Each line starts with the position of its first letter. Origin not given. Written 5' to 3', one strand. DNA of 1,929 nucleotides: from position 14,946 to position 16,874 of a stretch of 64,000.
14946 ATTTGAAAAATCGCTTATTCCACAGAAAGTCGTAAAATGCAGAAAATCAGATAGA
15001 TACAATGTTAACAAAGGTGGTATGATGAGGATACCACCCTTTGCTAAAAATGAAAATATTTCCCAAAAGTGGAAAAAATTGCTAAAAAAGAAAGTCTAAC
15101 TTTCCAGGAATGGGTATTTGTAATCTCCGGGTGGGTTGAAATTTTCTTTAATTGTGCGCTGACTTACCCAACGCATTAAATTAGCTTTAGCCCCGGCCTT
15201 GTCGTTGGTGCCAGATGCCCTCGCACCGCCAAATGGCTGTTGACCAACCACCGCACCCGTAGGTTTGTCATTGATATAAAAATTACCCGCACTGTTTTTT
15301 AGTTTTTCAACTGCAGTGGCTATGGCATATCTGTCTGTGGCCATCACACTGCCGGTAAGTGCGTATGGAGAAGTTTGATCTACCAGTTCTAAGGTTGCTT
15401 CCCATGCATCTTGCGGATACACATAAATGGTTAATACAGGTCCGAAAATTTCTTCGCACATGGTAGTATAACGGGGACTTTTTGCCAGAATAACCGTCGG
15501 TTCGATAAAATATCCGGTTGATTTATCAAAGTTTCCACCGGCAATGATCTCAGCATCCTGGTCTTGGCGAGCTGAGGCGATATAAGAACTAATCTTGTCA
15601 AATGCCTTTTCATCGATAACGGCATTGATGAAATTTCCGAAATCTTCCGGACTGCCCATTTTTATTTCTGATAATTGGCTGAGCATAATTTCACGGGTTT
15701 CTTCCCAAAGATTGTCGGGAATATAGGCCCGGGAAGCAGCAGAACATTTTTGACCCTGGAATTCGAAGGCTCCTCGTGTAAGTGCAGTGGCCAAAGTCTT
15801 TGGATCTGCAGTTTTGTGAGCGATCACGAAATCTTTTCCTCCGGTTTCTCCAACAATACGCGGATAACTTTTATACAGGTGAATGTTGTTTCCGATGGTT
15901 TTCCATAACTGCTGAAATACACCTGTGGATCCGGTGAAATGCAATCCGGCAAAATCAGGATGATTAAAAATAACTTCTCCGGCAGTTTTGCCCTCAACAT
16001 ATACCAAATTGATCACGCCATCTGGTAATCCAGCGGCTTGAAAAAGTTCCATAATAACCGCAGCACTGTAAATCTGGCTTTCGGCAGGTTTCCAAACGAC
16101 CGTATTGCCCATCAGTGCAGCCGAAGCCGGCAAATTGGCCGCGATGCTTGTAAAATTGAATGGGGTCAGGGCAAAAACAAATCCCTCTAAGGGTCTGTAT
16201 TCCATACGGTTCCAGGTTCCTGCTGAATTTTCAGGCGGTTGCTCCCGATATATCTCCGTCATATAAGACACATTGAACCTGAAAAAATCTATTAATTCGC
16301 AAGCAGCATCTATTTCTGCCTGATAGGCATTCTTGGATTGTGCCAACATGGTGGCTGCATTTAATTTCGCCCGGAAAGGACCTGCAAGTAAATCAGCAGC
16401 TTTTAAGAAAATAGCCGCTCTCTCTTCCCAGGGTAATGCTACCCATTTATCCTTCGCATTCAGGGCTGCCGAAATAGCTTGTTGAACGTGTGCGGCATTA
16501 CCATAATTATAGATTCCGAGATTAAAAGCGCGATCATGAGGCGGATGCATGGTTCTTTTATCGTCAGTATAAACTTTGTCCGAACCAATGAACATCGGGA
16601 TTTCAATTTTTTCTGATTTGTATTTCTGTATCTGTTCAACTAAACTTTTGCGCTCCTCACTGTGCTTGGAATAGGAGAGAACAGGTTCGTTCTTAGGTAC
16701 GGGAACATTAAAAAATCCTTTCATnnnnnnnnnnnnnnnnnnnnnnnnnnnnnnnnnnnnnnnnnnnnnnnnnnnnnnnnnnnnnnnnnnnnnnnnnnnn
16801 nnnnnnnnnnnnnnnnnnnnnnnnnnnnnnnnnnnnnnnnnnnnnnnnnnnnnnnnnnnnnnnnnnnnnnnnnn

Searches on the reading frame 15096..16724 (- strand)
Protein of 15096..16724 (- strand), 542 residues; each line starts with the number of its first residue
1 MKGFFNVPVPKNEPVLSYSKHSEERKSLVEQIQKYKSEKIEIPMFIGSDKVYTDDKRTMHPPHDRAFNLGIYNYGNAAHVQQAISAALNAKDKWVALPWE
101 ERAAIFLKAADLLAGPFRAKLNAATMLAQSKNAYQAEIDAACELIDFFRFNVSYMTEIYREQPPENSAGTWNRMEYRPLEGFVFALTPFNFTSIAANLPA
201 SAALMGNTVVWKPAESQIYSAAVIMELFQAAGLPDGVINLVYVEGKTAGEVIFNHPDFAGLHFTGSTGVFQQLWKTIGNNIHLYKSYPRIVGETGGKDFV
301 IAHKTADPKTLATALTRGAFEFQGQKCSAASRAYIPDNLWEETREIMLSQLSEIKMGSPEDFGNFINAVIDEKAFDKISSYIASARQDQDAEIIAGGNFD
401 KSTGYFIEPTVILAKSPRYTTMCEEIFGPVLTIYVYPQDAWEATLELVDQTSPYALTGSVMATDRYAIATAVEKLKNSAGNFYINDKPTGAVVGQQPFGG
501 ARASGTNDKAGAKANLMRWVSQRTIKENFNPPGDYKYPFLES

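Call 39: find_related_loci(query=window:15096-16724:-, collection=genome_contigs, flank=10000)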
Query window:15096-16724:- (542 aa) in genome_contigs; peptide patterns used: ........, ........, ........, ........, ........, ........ (x = any residue, [..] = any of these).
600 stretches matched a pattern (row limit reached: there are more); 598 encode a relative of the query (tblastn E <= 1e-3); the best 80 are kept; 80 distinct loci.
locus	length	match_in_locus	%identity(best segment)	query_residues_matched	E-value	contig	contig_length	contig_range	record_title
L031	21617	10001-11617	71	2-541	0e+0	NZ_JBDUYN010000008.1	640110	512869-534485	MAG: Reichenbachiella sp. isolate CB.61.F.B1_116_15 CB_61_F_B1_116_15_000000000008, whole genome shotgun sequence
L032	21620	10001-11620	71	1-540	0e+0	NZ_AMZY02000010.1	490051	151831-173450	Mariniradius saccharolyticus AK6 contig10, whole genome shotgun sequence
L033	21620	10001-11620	70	1-540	0e+0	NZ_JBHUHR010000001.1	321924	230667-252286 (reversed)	Belliella marina strain CGMCC 1.15180 velvet_auto_105_1, whole genome shotgun sequence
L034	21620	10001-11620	70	1-540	0e+0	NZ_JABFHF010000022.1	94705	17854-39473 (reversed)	Aquiflexum lacus strain CUG 91378 NODE_22_length_94705_cov_102.241_ID_4637, whole genome shotgun sequence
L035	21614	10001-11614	71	1-539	0e+0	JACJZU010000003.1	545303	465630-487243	MAG: Flavobacteriales bacterium isolate HK-STAS-BACT-72 HK-STAS-BACT-72_3, whole genome shotgun sequence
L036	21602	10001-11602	70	7-540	0e+0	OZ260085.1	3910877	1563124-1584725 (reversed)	MAG: Crocinitomicaceae bacterium isolate NI882-mx-bin09 genome assembly, chromosome: 1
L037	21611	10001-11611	68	3-540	0e+0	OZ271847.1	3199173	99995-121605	MAG: Balneola sp. isolate 79905c07-08d8-47fe-a085-cffe0b39a0e8 genome assembly, chromosome: 1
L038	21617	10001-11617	69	4-542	0e+0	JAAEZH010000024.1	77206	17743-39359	MAG: Bacteroidetes bacterium isolate P03SST1bin.21 NODE_201_length_77206_cov_6.94358, whole genome shotgun sequence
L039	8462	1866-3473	69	4-540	0e+0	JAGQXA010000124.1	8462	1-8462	MAG: Saprospiraceae bacterium isolate HKST-UBA27 k127_124160, whole genome shotgun sequence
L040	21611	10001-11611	69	3-540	0e+0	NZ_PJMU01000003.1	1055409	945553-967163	Pontibacter ramchanderi strain LP43 Ga0116985_103, whole genome shotgun sequence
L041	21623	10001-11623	67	1-541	0e+0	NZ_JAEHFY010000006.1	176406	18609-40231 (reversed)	Pedobacter segetis strain SD-b NODE_6_length_176406_cov_49.028311, whole genome shotgun sequence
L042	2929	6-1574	71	17-539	0e+0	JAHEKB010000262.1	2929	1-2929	MAG: Bacteroidetes bacterium isolate Ww572 NODE_182423_length_2929_cov_2.774217, whole genome shotgun sequence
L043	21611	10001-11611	69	4-540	0e+0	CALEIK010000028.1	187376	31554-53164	MAG TPA_asm: uncultured Flavobacteriales bacterium isolate SRR6425777_bin.7_CONCOCT_v1.1_MAG genome assembly, contig: ER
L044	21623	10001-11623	67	1-542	0e+0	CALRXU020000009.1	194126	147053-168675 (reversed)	MAG: Chitinophaga pinensis isolate JJ-LA1A6-383-3-m1-bin304 genome assembly, contig: JJ-LA1A6-383-C12, whole genome shot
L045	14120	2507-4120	72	3-540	0e+0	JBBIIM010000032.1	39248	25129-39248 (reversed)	MAG: Crocinitomicaceae bacterium isolate ETS170220_bin_139 NODE_123_length_39248_cov_5.184395, whole genome shotgun sequ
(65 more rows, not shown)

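Call 100: search_protein_families(library=pfam, proteins=[L035:2372-3505:+, L035:1412-2302:+, L035:504-1370:-, L035:6975-7457:-, L035:13402-13908:-], max_evalue=0.001)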
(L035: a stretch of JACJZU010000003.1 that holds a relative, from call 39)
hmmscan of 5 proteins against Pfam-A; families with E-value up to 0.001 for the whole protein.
L035:2372-3505:+ (377 aa): 3 families
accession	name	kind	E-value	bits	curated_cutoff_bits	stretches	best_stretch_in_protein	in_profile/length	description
PF16576.10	HlyD_D23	-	3.4e-16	59.6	30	1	61-283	17-206/214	Barrel-sandwich domain of CusB or HlyD membrane-fusion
PF13437.12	HlyD_3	-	1.3e-14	55.2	22.2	1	180-288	2-105/106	HlyD family secretion protein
PF13533.13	Biotin_lipoyl_2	-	2.4e-09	37.2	29.8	1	65-94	2-31/32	Biotin-lipoyl like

L035:1412-2302:+ (296 aa): 1 family
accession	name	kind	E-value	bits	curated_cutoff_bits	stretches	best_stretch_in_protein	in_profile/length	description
PF00582.32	Usp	-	1.9e-46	158.6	24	2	11-147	3-141/141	Universal stress protein family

L035:504-1370:- (288 aa): 1 family
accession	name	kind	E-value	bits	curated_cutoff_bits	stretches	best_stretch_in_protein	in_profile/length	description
PF01048.26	PNP_UDP_1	-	1.7e-15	57.5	25.1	1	30-257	2-196/233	Phosphorylase superfamily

L035:6975-7457:- (160 aa): 0 families

L035:13402-13908:- (168 aa): 0 families
